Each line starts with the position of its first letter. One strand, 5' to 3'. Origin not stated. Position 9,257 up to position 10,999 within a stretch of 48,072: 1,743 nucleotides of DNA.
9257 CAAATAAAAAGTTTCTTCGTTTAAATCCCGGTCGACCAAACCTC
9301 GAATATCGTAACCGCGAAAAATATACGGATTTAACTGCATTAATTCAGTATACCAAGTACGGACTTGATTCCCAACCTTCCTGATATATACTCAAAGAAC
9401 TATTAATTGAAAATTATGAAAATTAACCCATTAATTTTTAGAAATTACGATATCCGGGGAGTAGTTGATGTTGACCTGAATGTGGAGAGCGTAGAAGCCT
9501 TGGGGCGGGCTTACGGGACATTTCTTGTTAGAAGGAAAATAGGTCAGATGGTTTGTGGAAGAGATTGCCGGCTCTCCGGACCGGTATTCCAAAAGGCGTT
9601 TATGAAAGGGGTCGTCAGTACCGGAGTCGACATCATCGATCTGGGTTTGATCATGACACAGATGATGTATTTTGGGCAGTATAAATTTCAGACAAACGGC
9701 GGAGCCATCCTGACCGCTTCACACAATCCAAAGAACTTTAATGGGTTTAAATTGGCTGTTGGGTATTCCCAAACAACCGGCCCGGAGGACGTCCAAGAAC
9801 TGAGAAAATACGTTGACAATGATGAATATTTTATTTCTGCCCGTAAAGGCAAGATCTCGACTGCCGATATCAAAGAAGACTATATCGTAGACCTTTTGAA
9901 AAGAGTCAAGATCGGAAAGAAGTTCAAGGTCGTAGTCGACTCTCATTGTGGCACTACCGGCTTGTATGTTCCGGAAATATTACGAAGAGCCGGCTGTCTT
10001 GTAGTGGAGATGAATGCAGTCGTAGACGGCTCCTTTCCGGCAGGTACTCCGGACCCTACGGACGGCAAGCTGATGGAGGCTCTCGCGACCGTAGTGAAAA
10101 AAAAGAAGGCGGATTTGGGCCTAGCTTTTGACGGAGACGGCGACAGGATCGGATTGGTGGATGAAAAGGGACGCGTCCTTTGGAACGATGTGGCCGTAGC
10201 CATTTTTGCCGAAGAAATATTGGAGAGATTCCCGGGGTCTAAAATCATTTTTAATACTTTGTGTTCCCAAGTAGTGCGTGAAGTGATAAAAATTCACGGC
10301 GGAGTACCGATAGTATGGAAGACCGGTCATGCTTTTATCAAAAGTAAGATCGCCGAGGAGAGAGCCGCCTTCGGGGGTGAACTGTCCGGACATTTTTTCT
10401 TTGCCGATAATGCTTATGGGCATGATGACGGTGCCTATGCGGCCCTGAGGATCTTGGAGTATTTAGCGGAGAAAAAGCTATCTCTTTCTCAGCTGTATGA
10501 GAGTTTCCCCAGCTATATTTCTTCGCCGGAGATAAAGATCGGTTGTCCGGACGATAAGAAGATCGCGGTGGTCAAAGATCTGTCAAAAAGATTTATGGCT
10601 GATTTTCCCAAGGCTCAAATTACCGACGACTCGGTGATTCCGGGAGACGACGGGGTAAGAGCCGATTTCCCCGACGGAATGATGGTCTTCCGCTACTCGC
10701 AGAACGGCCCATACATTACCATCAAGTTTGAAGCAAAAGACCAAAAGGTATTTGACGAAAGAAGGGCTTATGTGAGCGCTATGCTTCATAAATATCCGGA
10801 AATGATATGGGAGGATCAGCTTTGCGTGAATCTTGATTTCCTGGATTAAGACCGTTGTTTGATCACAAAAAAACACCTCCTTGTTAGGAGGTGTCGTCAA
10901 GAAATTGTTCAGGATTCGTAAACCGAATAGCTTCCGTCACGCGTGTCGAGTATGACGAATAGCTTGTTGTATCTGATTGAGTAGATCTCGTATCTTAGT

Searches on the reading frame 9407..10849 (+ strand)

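Call 70: search_protein_families(library=ncbifam, proteins=[window:9407-10849:+], max_evalue=0.001)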
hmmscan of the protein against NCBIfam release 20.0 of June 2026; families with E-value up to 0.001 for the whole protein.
window:9407-10849:+ (480 aa): 6 families
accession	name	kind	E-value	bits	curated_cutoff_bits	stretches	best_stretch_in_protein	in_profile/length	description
NF046027.1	PhglucPhmanMutPgmG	equivalog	3.5e-113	378.7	600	1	6-460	5-450/460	phosphoglucomutase/phosphomannomutase PgmG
TIGR03990.1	Arch_GlmM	equivalog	1.5e-99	333.9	439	1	10-452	3-436/444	phosphoglucosamine mutase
NF007088.0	PRK09542.1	equivalog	2.2e-85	287.4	618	1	9-460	10-453/456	phosphomannomutase/phosphoglucomutase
NF011943.0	PRK15414.1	subfamily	3.4e-66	224.1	801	1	10-458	6-452/456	phosphomannomutase CpsG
TIGR01455.1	glmM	equivalog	2.3e-48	165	447.55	1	16-369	6-366/442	phosphoglucosamine mutase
NF005737.0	PRK07564.1-1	equivalog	1.2e-10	40.6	378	1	168-366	201-402/543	alpha-D-glucose phosphate-specific phosphoglucomutase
